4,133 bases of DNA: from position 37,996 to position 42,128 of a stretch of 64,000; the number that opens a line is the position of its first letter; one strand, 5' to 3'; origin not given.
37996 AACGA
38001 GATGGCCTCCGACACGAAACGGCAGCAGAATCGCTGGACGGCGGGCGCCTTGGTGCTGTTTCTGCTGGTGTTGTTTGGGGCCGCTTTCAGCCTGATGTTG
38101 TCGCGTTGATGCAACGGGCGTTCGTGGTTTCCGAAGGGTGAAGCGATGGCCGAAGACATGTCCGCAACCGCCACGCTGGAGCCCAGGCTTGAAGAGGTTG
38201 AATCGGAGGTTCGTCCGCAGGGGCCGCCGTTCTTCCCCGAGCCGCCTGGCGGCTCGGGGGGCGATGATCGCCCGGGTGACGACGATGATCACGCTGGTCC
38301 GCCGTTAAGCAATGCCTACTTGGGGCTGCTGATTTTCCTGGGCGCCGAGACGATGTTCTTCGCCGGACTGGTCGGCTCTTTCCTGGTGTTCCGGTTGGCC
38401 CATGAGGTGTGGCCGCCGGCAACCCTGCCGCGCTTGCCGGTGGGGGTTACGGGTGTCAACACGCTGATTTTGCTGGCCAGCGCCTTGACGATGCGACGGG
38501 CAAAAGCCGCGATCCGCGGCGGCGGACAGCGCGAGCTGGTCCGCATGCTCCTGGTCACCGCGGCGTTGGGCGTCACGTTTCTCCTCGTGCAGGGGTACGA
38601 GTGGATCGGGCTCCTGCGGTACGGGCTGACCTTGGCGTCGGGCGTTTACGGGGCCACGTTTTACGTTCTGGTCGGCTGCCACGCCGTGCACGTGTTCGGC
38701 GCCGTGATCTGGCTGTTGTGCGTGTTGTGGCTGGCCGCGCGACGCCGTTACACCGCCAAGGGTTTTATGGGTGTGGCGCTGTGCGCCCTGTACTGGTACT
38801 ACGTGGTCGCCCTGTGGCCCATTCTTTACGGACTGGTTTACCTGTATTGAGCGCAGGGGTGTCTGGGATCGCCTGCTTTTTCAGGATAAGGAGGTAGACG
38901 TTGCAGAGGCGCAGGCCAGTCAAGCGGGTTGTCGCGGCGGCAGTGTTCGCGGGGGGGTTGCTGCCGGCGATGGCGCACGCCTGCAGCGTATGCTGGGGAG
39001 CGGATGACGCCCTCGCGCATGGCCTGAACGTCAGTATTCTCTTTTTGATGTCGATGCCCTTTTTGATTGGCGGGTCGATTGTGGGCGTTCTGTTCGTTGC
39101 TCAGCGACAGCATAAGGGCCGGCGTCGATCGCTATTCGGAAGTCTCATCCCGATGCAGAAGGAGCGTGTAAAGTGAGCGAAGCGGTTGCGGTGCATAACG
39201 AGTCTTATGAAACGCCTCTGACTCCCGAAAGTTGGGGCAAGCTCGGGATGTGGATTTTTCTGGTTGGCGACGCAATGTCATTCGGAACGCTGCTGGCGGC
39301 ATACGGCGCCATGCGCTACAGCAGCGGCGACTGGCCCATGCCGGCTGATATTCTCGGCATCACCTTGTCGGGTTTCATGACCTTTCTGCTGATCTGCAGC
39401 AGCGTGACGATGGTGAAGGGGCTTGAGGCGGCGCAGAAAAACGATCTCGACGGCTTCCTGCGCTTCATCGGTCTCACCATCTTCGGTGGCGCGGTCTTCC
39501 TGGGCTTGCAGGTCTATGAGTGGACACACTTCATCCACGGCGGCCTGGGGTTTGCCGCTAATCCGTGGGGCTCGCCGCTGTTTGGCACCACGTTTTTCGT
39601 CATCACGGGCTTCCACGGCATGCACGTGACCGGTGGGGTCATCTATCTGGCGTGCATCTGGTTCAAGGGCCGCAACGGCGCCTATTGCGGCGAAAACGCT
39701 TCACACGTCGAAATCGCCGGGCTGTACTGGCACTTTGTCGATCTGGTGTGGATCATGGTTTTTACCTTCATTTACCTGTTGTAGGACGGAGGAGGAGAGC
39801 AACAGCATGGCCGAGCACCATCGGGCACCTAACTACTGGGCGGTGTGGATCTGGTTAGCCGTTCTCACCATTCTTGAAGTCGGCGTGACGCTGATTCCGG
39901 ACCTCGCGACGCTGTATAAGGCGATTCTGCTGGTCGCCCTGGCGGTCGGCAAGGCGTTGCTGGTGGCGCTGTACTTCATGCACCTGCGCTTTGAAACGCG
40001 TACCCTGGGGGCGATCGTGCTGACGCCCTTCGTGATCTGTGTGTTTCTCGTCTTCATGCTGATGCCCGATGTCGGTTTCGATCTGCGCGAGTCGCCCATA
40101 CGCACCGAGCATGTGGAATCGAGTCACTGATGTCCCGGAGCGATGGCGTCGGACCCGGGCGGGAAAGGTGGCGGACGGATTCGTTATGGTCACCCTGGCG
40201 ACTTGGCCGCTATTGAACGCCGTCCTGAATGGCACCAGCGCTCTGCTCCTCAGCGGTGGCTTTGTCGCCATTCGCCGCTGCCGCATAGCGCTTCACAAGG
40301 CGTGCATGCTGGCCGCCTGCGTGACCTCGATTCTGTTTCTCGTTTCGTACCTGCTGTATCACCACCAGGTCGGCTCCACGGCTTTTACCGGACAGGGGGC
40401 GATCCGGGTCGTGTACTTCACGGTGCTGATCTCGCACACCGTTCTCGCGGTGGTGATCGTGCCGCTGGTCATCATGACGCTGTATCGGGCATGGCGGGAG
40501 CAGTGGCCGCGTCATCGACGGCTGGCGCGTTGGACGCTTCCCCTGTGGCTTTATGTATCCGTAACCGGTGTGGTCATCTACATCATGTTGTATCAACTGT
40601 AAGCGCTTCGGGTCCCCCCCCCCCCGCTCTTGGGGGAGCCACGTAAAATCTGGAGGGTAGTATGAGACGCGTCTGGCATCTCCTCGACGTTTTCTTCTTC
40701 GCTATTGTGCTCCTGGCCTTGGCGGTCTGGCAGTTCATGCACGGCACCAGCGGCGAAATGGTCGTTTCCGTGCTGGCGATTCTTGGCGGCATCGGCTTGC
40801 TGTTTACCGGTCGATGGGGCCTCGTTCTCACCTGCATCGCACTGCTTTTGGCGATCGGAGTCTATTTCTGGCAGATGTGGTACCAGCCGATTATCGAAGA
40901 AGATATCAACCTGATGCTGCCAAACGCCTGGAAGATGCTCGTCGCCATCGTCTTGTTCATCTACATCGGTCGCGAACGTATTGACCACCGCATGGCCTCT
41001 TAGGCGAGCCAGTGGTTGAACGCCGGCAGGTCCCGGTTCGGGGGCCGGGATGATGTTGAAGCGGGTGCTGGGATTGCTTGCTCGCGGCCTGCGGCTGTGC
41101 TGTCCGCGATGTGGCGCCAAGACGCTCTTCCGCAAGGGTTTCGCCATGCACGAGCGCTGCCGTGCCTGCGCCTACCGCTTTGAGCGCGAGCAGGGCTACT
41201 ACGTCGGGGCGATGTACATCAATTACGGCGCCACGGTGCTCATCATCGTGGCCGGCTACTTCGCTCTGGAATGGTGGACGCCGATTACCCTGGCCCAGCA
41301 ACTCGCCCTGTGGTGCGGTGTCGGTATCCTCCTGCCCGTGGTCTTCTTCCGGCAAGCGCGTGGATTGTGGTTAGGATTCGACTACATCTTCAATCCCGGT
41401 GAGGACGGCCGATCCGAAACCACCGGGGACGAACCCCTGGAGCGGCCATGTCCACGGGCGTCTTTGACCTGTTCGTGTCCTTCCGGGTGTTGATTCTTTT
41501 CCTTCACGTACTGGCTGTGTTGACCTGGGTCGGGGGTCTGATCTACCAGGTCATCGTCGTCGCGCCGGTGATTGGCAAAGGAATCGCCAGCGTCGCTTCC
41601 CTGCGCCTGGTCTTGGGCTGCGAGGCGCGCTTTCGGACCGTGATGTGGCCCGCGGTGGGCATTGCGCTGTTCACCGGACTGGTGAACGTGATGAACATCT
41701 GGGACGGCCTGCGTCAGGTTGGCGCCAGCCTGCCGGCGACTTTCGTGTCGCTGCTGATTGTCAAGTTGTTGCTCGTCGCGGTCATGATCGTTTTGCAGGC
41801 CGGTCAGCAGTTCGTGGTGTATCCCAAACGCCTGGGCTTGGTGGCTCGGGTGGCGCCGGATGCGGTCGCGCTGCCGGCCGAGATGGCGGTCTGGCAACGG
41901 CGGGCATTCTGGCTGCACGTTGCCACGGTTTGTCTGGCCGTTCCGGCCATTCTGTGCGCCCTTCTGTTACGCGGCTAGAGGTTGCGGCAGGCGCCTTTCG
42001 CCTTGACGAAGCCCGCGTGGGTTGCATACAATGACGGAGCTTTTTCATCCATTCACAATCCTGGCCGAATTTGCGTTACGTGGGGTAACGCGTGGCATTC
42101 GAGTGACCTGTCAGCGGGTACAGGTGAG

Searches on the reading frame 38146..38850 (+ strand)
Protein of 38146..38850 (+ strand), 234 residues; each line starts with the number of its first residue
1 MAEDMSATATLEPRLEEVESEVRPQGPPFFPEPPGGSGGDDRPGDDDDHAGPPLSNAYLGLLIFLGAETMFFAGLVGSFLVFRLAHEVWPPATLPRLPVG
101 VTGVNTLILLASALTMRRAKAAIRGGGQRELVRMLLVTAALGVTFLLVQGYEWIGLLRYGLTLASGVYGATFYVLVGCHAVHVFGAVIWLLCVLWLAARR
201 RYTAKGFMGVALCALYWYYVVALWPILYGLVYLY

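Call 3: search_protein_families(library=pfam, proteins=[window:38146-38850:+], max_evalue=0.01)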
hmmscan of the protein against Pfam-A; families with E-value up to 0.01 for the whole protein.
window:38146-38850:+ (234 aa): 1 family
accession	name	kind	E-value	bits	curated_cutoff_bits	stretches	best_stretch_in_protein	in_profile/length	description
PF00510.24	COX3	-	3.7e-24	86.4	23.8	1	59-233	78-255/258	Cytochrome c oxidase subunit III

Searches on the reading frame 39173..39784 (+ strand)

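Call 3: search_protein_families(library=pfam, proteins=[window:39173-39784:+], max_evalue=0.01)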
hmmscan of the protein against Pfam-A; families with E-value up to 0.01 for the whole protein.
window:39173-39784:+ (203 aa): 1 family
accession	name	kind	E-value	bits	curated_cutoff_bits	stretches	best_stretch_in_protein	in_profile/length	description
PF00510.24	COX3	-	1.7e-14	54.7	23.8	1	23-202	77-255/258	Cytochrome c oxidase subunit III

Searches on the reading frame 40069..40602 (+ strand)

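Call 3: search_protein_families(library=pfam, proteins=[window:40069-40602:+], max_evalue=0.01)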
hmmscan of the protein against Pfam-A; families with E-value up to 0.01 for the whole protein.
window:40069-40602:+ (177 aa): 1 family
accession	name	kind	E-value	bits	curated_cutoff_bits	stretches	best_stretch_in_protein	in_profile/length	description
PF04238.17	DUF420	-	1.6e-44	151.8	30.5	1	47-174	2-130/130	Protein of unknown function (DUF420)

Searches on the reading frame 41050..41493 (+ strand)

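Call 36: search_protein_families(library=pfam, proteins=[window:41050-41493:+], max_evalue=0.001)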
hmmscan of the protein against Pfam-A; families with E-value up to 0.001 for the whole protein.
window:41050-41493:+ (147 aa): 1 family
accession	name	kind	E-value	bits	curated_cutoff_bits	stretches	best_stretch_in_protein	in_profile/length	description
PF06170.17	DUF983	-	3.8e-10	40.4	22.6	1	27-112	1-85/85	Protein of unknown function (DUF983)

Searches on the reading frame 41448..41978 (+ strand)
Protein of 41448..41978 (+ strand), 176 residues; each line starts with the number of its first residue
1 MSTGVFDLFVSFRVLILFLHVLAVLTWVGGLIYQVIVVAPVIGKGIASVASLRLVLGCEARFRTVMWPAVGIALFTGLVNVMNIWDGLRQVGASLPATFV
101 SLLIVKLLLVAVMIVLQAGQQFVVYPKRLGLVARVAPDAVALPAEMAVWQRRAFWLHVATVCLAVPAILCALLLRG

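Call 36: search_protein_families(library=pfam, proteins=[window:41448-41978:+], max_evalue=0.001)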
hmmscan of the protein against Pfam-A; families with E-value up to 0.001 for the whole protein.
window:41448-41978:+ (176 aa): 2 families
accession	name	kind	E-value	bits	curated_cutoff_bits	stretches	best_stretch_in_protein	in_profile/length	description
PF05425.18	CopD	-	4.3e-07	30.7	32.1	1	60-164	5-102/105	Copper resistance protein D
PF03653.18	UPF0093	-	0.00047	20.9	34.2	1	15-117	7-101/146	Uncharacterised protein family (UPF0093)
